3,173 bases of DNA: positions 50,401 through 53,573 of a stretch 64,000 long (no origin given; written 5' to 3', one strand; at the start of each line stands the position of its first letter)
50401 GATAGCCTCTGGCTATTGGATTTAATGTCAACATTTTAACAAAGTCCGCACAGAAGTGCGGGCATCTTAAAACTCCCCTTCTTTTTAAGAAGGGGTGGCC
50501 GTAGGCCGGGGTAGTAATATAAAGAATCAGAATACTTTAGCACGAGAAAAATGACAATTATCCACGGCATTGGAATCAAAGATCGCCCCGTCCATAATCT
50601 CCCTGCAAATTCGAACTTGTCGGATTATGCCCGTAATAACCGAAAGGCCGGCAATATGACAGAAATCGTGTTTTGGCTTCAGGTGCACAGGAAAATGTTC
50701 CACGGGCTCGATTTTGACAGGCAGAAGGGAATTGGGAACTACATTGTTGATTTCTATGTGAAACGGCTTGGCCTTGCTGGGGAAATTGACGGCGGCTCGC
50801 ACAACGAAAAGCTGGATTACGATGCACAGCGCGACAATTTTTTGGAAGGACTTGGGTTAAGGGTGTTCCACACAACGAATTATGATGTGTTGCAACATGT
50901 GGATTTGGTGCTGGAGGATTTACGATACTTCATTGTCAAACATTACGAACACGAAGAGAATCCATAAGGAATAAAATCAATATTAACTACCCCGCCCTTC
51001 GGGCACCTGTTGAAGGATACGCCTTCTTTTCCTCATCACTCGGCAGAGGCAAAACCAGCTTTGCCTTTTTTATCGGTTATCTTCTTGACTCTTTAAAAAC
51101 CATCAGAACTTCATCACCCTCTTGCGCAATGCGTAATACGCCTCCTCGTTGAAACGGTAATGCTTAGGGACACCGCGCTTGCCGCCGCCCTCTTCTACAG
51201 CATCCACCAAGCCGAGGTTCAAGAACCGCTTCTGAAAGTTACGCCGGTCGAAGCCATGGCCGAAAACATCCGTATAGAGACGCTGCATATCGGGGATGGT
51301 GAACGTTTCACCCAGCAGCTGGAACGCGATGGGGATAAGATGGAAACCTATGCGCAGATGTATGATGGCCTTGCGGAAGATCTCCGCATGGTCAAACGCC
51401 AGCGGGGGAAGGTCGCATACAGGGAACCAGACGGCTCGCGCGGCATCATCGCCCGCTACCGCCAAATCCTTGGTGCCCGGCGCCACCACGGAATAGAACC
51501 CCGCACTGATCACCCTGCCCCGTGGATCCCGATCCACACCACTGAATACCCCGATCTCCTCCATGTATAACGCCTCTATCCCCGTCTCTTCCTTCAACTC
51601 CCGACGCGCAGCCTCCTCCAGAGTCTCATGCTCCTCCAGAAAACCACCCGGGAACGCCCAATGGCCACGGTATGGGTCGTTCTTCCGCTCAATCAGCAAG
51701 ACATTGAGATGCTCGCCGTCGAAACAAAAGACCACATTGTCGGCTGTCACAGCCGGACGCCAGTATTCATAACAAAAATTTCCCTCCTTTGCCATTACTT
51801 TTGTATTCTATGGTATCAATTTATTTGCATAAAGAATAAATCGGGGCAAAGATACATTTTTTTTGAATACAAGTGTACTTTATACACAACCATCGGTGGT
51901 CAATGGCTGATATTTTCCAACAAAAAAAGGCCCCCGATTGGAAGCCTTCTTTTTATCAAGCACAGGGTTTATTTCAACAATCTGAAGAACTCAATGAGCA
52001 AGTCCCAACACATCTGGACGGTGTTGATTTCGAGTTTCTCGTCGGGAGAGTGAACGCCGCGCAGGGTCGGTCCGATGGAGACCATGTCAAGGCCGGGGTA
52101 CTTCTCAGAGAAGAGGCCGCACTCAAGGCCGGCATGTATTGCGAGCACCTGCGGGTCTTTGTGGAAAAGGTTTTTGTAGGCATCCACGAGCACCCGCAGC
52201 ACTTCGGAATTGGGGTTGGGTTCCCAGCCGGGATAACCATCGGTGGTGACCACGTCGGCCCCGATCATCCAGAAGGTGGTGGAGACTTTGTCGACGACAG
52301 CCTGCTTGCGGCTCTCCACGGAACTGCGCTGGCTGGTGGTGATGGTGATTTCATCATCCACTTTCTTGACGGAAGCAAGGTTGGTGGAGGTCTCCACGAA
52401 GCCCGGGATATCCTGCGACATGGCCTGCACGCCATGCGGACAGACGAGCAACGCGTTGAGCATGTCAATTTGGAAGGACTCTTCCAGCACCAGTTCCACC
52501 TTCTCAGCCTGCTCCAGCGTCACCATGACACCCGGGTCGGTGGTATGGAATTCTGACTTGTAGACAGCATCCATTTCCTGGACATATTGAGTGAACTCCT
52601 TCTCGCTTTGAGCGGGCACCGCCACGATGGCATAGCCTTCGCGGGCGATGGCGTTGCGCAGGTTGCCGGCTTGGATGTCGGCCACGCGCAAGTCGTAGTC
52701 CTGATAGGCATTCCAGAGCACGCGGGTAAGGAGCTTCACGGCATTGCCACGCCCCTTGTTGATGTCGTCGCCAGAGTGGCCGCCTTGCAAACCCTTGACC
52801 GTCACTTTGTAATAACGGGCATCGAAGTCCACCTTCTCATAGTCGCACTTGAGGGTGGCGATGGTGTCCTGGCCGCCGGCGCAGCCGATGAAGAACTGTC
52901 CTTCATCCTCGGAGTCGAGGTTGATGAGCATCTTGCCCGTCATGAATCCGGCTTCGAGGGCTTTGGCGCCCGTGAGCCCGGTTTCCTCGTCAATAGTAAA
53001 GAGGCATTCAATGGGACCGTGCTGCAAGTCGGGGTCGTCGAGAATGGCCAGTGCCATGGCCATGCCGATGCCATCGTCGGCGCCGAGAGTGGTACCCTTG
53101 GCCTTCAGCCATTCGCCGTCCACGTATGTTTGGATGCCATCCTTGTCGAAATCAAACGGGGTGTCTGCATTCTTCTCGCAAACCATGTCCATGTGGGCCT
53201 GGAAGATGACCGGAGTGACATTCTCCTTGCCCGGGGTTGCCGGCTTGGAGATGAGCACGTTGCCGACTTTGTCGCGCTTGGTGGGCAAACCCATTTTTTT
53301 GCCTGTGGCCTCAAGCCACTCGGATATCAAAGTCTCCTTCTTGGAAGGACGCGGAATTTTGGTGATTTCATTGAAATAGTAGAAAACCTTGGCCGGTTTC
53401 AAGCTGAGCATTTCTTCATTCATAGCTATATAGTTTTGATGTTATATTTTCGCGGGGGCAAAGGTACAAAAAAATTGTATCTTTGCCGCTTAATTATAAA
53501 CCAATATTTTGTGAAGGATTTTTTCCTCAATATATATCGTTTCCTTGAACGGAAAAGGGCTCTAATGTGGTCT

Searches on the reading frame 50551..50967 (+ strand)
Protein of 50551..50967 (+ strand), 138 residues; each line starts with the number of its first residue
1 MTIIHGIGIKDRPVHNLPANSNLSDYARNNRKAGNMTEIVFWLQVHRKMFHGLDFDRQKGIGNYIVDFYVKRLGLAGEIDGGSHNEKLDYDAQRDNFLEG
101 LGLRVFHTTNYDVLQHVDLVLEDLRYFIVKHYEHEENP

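Call 81: search_protein_families(library=pfam, proteins=[window:50551-50967:+], max_evalue=0.00001)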
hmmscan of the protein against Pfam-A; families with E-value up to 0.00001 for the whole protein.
window:50551-50967:+ (138 aa): 1 family
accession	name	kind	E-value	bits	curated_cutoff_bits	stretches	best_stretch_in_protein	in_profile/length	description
PF04480.18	DUF559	-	1.1e-23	83.6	20.6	1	23-125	3-105/109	Protein of unknown function (DUF559)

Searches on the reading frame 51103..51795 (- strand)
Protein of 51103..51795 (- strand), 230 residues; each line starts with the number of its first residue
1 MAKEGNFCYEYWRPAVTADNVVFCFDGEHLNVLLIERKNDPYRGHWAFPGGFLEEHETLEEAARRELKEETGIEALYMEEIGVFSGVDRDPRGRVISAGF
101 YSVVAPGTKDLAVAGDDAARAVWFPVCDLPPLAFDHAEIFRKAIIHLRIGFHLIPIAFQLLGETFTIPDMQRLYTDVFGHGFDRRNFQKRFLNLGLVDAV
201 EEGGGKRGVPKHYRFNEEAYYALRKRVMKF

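Call 81: search_protein_families(library=pfam, proteins=[window:51103-51795:-], max_evalue=0.00001)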
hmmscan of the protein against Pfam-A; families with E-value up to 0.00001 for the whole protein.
window:51103-51795:- (230 aa): 3 families
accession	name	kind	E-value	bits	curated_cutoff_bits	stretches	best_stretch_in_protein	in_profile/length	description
PF00293.34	NUDIX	-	9.6e-24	84.3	21.1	1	22-141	8-132/134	NUDIX domain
PF21906.2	NrtR_WHD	-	2.5e-13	50.4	27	1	157-215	1-61/61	NrtR DNA-binding winged helix domain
PF19368.5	AraR_C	-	3.8e-09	37.1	23.8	1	155-230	3-81/82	AraR C-terminal winged HTH domain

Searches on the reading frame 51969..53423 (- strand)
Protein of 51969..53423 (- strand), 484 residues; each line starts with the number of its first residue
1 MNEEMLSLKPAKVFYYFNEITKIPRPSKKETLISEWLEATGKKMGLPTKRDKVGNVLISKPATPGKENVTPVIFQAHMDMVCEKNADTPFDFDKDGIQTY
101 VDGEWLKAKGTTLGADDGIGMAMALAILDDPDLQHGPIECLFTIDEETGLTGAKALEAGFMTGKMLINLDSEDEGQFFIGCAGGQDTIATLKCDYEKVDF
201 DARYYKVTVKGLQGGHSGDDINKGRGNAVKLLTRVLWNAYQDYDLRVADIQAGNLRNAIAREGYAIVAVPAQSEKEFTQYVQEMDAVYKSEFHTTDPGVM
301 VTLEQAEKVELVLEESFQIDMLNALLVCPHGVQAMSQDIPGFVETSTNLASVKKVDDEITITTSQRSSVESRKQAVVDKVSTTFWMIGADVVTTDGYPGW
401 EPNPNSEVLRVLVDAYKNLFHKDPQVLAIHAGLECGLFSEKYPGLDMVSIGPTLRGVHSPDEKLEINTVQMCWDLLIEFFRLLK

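Call 71: list_cluster_members(proteins=[L096:817-1545:+, L096:1579-2802:+, L096:3068-3952:+, L096:3985-5076:+, L096:5895-7094:+, L096:11977-12612:+, L096:13010-13771:+, L096:13787-14719:+, window:51969-53423:-, window:2415-3395:+])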
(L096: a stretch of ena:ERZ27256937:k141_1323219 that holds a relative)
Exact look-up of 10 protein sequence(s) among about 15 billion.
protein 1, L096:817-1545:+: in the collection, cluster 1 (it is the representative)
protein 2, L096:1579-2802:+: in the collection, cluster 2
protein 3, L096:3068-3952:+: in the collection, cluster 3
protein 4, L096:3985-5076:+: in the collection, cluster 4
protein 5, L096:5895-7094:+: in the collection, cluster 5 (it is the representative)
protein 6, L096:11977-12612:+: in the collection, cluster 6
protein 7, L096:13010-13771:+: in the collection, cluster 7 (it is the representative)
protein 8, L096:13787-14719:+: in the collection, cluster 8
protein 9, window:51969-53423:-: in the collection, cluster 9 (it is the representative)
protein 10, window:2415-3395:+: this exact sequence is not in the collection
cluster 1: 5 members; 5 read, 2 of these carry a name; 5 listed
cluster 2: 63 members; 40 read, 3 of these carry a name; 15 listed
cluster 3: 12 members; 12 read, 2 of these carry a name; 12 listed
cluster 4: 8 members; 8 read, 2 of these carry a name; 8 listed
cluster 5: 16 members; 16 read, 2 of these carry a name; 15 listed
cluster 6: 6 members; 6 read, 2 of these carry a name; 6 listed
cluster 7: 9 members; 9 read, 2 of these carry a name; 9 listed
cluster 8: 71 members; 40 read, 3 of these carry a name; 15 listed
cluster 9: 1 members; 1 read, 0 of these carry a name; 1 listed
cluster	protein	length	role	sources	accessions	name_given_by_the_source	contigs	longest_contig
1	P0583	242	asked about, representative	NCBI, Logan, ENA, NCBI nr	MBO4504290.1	MAG: 3-oxoacyl-ACP reductase FabG [Bacteroidales bacterium] | 3-oxoacyl-ACP reductase FabG [Bacteroidales bacterium]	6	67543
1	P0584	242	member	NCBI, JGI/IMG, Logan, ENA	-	Dehydrogenases with different specificities (related to short-chain alcohol ...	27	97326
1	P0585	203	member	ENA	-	-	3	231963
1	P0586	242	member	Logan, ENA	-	-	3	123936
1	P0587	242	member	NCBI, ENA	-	-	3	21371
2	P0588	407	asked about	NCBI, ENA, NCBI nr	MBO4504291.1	MAG: beta-ketoacyl-[acyl-carrier-protein] synthase family protein [Bacteroidales ... | beta-ketoacyl-[acyl-carrier-protein] synthase family protein [Bacteroidales bacterium]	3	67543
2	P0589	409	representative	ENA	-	-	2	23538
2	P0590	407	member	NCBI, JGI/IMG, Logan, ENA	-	3-oxoacyl-(acyl-carrier-protein) synthase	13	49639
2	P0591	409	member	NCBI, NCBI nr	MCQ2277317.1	MAG: beta-ketoacyl-[acyl-carrier-protein] synthase family protein [Bacteroidales ... | beta-ketoacyl-[acyl-carrier-protein] synthase family protein [Bacteroidales bacterium]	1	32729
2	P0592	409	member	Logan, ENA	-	-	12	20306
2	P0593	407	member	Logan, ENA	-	-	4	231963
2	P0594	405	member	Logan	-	-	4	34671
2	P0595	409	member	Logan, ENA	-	-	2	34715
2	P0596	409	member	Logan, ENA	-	-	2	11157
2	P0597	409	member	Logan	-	-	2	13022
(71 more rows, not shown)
